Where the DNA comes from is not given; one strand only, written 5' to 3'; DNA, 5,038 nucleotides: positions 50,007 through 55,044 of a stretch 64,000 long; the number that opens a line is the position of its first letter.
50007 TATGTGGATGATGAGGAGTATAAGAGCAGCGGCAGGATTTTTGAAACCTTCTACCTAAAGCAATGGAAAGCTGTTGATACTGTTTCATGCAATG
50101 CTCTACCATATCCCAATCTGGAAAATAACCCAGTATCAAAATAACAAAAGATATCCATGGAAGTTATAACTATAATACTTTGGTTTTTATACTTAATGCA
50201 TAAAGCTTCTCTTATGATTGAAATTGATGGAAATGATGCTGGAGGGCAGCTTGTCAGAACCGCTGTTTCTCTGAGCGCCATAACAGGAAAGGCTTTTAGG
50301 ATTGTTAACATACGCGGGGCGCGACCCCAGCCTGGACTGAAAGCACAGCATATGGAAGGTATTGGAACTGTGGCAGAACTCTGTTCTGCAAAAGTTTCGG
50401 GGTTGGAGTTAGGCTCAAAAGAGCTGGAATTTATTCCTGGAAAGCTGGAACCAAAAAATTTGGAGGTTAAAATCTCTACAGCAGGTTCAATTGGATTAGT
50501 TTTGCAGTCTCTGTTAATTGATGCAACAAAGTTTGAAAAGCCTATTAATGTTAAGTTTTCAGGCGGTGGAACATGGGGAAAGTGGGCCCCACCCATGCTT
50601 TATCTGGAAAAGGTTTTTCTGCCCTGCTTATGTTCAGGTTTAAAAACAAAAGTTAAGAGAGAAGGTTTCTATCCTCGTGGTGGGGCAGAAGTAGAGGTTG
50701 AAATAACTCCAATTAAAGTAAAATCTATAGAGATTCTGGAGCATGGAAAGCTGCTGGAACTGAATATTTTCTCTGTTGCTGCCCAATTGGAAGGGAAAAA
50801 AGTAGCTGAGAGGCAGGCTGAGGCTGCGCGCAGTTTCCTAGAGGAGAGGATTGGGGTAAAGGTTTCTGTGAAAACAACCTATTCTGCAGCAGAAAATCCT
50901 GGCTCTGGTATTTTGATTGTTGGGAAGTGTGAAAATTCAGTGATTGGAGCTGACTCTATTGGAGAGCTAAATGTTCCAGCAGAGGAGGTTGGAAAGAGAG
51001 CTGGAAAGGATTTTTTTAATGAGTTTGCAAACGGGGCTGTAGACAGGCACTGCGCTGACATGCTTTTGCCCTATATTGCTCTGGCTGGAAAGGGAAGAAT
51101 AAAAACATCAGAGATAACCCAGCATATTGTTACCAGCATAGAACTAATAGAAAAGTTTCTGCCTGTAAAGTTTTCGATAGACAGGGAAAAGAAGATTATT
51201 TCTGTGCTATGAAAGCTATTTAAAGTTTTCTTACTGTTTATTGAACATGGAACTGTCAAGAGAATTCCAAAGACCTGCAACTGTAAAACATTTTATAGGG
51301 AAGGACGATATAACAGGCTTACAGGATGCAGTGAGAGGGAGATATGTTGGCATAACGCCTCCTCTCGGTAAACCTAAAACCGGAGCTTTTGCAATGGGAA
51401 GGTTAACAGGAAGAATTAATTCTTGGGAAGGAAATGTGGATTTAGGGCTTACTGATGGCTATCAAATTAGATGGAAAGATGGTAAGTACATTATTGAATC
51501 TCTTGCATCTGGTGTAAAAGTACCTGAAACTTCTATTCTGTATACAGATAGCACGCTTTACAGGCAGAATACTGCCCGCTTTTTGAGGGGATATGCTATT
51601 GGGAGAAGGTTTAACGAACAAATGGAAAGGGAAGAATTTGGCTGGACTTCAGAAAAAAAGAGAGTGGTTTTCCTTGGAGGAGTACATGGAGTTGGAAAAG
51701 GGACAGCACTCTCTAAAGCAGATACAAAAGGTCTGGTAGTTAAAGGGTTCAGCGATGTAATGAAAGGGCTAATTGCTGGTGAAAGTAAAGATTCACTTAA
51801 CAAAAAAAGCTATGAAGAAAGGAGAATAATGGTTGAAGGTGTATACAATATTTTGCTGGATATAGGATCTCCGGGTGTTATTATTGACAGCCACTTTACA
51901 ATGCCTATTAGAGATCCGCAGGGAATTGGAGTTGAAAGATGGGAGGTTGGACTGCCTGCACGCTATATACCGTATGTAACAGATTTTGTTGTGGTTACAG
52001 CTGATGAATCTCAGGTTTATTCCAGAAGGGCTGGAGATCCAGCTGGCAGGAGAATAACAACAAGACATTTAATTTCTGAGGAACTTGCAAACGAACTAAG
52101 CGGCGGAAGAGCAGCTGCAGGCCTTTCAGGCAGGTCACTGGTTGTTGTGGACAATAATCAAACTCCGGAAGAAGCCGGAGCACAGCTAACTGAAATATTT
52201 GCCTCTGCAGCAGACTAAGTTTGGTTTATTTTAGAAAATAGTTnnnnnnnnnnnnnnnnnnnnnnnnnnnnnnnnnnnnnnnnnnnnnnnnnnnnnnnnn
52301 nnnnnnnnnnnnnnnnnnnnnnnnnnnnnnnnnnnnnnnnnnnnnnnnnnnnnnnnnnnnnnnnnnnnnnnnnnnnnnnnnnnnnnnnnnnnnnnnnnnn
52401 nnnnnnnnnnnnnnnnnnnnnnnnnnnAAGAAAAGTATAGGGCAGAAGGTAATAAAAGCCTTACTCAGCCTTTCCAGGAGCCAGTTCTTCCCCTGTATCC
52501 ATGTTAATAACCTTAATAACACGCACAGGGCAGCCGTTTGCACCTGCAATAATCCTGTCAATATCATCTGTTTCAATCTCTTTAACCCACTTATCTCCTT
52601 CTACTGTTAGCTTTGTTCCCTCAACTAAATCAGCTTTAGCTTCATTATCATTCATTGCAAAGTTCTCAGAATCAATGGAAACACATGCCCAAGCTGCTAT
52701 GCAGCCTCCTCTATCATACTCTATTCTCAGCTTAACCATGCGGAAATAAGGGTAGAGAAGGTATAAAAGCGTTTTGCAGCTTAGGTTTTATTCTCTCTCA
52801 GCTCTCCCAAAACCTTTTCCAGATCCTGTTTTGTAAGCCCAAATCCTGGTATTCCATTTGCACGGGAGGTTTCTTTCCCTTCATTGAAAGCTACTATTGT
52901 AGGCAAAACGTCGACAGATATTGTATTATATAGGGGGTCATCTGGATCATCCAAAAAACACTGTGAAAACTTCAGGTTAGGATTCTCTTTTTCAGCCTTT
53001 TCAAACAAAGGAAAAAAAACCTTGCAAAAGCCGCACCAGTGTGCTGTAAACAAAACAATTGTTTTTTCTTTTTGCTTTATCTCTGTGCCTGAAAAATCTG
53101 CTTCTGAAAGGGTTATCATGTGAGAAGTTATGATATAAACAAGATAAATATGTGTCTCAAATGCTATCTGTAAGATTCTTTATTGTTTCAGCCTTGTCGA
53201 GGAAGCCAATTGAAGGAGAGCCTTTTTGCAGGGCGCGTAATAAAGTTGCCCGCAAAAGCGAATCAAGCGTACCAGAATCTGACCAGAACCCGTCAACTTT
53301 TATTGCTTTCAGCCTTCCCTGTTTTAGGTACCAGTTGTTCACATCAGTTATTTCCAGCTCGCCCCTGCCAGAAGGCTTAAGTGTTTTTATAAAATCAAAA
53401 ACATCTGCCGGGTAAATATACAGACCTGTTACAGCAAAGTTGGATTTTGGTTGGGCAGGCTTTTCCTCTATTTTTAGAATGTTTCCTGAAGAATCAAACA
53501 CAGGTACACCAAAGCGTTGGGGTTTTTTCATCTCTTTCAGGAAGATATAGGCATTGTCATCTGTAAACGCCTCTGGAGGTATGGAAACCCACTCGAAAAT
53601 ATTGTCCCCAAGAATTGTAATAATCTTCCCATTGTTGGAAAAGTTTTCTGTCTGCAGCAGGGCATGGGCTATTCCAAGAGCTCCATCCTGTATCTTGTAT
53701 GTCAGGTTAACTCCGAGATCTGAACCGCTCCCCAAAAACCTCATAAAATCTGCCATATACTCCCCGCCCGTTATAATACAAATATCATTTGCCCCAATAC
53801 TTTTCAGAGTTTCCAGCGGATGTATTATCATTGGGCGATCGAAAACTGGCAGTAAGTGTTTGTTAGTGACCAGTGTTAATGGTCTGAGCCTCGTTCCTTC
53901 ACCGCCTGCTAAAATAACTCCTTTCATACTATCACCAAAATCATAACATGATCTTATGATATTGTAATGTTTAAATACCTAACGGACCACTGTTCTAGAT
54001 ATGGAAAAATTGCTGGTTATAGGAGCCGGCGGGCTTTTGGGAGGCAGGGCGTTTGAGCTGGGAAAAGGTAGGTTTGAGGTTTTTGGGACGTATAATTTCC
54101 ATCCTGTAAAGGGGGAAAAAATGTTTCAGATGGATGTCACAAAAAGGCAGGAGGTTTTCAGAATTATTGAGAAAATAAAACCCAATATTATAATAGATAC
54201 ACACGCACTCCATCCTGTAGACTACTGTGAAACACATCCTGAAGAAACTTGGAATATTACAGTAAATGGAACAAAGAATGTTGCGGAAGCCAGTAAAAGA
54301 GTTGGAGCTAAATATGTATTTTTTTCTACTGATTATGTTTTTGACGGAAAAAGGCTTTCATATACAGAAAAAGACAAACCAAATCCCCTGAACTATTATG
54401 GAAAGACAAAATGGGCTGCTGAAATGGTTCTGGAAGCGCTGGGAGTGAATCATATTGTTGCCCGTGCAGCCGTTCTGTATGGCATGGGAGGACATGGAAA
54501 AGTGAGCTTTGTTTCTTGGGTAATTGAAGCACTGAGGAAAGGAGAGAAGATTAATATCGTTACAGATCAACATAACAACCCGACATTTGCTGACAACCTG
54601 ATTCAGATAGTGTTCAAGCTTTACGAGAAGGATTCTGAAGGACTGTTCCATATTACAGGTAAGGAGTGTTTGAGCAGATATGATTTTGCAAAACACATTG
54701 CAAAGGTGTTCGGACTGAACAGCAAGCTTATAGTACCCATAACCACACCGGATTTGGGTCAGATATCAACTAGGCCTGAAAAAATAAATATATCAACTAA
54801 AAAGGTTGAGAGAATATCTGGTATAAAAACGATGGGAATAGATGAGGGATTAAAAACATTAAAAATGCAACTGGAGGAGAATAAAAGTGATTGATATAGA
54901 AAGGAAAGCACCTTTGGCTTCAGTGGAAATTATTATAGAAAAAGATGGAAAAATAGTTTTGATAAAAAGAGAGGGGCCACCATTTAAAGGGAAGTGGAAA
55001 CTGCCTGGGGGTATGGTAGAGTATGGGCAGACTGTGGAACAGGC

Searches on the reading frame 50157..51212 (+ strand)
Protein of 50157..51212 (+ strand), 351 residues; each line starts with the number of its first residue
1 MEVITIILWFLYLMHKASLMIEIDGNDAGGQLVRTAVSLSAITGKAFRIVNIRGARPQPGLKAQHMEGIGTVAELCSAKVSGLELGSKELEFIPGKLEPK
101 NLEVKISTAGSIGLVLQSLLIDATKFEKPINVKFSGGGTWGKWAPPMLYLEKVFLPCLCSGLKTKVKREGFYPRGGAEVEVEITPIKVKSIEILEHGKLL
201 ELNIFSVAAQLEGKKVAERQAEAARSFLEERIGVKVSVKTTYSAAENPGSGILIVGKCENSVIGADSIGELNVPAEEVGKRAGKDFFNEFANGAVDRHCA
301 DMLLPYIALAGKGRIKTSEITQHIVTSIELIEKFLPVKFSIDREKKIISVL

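Call 45: search_protein_families(library=pfam, proteins=[window:50157-51212:+], max_evalue=0.0001)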
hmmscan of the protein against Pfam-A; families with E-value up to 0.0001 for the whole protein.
window:50157-51212:+ (351 aa): 2 families
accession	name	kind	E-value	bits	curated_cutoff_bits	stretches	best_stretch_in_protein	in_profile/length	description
PF01137.26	RTC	-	2.1e-66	223.8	27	1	28-341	4-221/221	RNA 3'-terminal phosphate cyclase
PF05189.18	RTC_insert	-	3.4e-16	59.9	23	1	195-289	2-100/102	RNA 3'-terminal phosphate cyclase (RTC), insert domain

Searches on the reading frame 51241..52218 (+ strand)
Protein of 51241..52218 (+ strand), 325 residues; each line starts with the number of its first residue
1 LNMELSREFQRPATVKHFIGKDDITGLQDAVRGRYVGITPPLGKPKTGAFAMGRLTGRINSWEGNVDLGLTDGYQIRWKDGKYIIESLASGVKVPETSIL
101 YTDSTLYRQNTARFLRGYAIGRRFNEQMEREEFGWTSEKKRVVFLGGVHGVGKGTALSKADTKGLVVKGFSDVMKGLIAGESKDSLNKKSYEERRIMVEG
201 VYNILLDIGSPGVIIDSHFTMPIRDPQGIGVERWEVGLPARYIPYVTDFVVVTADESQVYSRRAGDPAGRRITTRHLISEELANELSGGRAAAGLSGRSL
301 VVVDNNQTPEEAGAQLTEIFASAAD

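Call 45: search_protein_families(library=pfam, proteins=[window:51241-52218:+], max_evalue=0.0001)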
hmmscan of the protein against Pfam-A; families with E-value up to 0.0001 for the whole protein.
window:51241-52218:+ (325 aa): 2 families
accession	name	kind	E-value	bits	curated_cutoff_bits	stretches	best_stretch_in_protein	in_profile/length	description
PF13207.12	AAA_17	-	1.3e-05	25.9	27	1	147-270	2-125/136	AAA domain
PF13238.12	AAA_18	-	7.7e-05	23.6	29.4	0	143-267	1-112/128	AAA domain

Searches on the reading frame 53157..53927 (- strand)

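Call 45: search_protein_families(library=pfam, proteins=[window:53157-53927:-], max_evalue=0.0001)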
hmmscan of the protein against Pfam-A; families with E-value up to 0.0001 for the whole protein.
window:53157-53927:- (256 aa): 2 families
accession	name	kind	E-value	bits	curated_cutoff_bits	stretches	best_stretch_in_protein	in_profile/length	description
PF00483.29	NTP_transferase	-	2e-51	175.4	21.2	1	2-228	1-239/245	Nucleotidyl transferase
PF12804.13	NTP_transf_3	-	1.3e-09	38.9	27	1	3-111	1-98/160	MobA-like NTP transferase domain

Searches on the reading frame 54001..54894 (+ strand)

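Call 62: search_protein_families(library=pfam, proteins=[window:54001-54894:+], max_evalue=0.0001)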
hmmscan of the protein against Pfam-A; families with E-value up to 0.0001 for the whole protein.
window:54001-54894:+ (297 aa): 6 families
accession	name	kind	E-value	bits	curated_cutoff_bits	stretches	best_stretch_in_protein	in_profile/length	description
PF04321.23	RmlD_sub_bind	-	1.5e-61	208.5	27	1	3-286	2-280/287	RmlD substrate binding domain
PF01370.27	Epimerase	-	1.3e-21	77.5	20.9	1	5-210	2-227/240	NAD dependent epimerase/dehydratase family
PF16363.11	GDP_Man_Dehyd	-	2.7e-12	47.3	27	1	39-146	54-166/332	GDP-mannose 4,6 dehydratase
PF02719.21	Polysacc_synt_2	-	1.9e-11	44.1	20.2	1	44-190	61-197/293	Polysaccharide biosynthesis protein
PF01073.25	3Beta_HSD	-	1.9e-10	40.7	22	1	36-202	44-223/280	3-beta hydroxysteroid dehydrogenase/isomerase family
PF07993.18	NAD_binding_4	-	5.1e-07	29.5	20.1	1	80-195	105-243/258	Male sterility protein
